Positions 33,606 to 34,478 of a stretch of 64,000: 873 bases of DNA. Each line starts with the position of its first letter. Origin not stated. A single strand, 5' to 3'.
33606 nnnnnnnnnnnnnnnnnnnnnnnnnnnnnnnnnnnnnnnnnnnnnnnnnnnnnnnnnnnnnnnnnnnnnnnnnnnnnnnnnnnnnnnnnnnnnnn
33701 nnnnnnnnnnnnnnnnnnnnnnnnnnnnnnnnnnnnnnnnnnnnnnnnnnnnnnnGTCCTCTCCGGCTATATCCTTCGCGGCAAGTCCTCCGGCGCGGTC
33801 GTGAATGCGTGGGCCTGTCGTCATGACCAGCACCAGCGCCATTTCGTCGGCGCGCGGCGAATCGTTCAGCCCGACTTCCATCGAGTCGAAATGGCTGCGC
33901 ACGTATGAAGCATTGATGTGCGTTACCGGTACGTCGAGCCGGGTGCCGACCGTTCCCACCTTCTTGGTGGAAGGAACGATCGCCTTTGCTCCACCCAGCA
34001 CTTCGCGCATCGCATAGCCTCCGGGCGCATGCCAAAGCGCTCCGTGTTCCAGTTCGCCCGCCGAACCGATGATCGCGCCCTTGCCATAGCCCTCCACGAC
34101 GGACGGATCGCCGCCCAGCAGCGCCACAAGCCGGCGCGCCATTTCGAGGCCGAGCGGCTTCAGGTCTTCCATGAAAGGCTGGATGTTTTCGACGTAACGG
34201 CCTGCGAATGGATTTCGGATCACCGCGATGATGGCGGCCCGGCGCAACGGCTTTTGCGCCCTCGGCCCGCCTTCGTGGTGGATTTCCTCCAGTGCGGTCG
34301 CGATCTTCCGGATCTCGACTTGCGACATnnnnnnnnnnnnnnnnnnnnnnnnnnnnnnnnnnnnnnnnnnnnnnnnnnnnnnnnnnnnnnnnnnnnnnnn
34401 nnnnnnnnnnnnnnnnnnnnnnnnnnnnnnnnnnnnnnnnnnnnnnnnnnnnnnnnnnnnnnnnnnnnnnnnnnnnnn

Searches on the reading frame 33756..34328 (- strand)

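Call 79: search_protein_families(library=pfam, proteins=[window:33756-34328:-], max_evalue=0.00001)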
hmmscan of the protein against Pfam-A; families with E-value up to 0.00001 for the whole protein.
window:33756-34328:- (191 aa): 1 family
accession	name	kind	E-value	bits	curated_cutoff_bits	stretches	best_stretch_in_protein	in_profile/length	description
PF06684.16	AA_synth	-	5.4e-73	244.6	27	1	6-180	1-175/175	Amino acid synthesis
